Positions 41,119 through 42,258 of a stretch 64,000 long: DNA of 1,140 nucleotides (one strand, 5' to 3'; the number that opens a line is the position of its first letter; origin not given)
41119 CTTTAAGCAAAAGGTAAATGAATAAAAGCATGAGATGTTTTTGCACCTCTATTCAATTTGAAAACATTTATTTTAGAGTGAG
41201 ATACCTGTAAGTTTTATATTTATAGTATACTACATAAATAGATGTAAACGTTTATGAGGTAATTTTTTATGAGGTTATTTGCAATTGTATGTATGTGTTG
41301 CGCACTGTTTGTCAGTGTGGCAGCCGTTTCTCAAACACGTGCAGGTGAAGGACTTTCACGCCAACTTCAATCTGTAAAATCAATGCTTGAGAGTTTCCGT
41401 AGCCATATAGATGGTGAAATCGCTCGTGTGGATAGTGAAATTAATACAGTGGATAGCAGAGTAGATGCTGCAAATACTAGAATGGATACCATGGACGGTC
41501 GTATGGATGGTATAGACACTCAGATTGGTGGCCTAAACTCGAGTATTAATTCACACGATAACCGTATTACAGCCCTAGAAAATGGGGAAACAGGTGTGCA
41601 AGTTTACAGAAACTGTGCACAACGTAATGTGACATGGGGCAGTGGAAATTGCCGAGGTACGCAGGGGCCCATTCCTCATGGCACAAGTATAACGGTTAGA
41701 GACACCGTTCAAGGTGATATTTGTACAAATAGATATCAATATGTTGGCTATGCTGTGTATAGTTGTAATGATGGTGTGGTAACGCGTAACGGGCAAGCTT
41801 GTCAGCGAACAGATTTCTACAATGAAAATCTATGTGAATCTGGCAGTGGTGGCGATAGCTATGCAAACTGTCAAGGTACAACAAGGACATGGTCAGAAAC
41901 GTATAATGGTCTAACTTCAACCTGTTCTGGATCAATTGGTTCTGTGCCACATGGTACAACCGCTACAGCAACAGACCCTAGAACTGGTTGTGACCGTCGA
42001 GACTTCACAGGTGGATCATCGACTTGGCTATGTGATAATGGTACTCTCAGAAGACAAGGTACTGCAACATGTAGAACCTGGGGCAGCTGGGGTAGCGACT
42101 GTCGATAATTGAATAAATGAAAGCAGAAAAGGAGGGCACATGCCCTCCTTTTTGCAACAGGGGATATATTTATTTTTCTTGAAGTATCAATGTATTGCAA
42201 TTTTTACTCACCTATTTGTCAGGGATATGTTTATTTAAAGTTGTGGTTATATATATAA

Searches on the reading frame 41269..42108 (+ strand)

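Call 3: search_protein_families(library=pfam, proteins=[window:41269-42108:+], max_evalue=1)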
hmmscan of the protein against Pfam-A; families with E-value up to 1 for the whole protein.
window:41269-42108:+ (279 aa): 14 families
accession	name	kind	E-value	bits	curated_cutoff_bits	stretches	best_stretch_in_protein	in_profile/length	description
PF07889.17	DUF1664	-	0.00023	21.7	34.6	1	24-105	41-122/124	Protein of unknown function (DUF1664)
PF04513.17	Baculo_PEP_C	-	0.00047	20.7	38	1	29-106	36-121/140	Baculovirus polyhedron envelope protein, PEP, C terminus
PF23991.1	DUF7310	-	0.00067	20.5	40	1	47-101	22-75/83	Coiled-coil region of unknown function (DUF7310)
PF10779.14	XhlA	-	0.018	15.6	34.7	0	47-85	2-40/67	Haemolysin XhlA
PF24481.2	CT398_CC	-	0.021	15.1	27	1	44-107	45-104/180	CT398-like coiled coil hairpin domain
PF16888.10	YwqH-like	-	0.042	14.6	33.7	1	30-75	76-121/123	YwqH-like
PF17395.7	DUF5403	-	0.059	14.3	29.2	1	35-111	3-79/97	Family of unknown function (DUF5403)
PF16532.11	Phage_tail_NK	-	0.099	12.7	27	0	80-108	6-34/175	Sf6-type phage tail needle knob or tip of some Caudovirales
PF05531.17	NPV_P10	-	0.12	13.3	29.8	1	49-95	11-60/75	Nucleopolyhedrovirus P10 protein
PF04108.17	ATG17_like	-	0.13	12.1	43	1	14-115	108-208/355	Autophagy protein ATG17-like domain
PF09763.15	Sec3_CC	-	0.2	11.9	27.1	1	50-97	22-69/133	Exocyst complex component Sec3, coiled-coil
PF10046.14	BLOC1_2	-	0.25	12.1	33.4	1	38-103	2-70/96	Biogenesis of lysosome-related organelles complex-1 subunit 2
PF05377.16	FlaC_arch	-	0.26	12.1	27.8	0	71-104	1-34/55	Flagella accessory protein C (FlaC)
PF08651.15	DASH_Duo1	-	0.3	11.4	25.4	1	29-73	2-45/74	DASH complex subunit Duo1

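Call 4: search_protein_families(library=ncbifam, proteins=[window:41269-42108:+], max_evalue=1)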
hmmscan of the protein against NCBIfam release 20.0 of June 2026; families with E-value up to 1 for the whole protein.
window:41269-42108:+ (279 aa): 12 families
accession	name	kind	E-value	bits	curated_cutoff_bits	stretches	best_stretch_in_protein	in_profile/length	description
TIGR02168.1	SMC_prok_B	equivalog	0.0089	13.8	567.35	1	36-116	429-509/1181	chromosome segregation protein SMC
NF047515.1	SpiroCoCo_C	equivalog_domain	0.0091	15.2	125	1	50-107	146-203/313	SpiroCoCo family coiled-coil protein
NF038218.1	IcmG_DotF_IVB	equivalog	0.022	14.4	200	1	54-103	115-164/266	type IVB secretion system protein IcmG/DotF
NF045487.1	ASRP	equivalog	0.039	12.5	300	1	39-103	153-268/593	archaea-specific SMC-related protein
NF040788.1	S-lay_SlaB_Mtsph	equivalog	0.045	12.7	700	1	27-104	311-384/416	S-layer protein SlaB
NF002244.0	PRK01156.1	equivalog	0.096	10.7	847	1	31-104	643-715/895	DNA double-strand break repair ATPase Rad50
NF040480.1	CGLAU_01105_fam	hypoth_equivalog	0.11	12.7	45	1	18-81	92-158/179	CGLAU_01105 family protein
NF052682.1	morpho_FcmC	equivalog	0.13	12.5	90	1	35-101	52-120/159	filament morphology membrane protein FcmC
NF047516.1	LA_3659_fam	equivalog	0.16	11.5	36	1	28-102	19-93/221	LA_3659 family protein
NF047514.1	SpiroCoCo_N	equivalog_domain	0.16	11.5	75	1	28-102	19-93/221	SpiroCoCo family coiled-coil protein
TIGR02169.1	SMC_prok_A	equivalog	0.18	9.4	729.4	1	37-102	283-348/1165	chromosome segregation protein SMC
NF003034.1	PRK03918.1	equivalog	0.36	8.7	700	1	30-111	206-286/878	DNA double-strand break repair ATPase Rad50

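Call 60: search_protein_families(library=phrogs, proteins=[window:41269-42108:+], max_evalue=0.01)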
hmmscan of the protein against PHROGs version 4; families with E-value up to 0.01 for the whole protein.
window:41269-42108:+ (279 aa): 9 families
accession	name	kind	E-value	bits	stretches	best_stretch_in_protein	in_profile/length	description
phrog_12015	-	unknown function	2.1e-05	25.2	1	41-98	97-154/165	-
phrog_17426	-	tail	4.7e-05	23.7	1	17-105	311-399/492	adhesin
phrog_5553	-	unknown function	0.00011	23.4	1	53-104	11-62/114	-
phrog_5820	-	unknown function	0.00075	20.2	1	42-93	95-146/200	-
phrog_21066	-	unknown function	0.0049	17.7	1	47-104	90-147/228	-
phrog_1219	-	tail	0.0049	17.6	1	48-108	74-134/233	tail needle protein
phrog_1193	-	other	0.0056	17.6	0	45-92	2-49/76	hemolysin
phrog_4619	-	unknown function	0.0096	15.9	0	45-105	107-167/556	-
phrog_1009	-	unknown function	0.0098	17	0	50-106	42-98/103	-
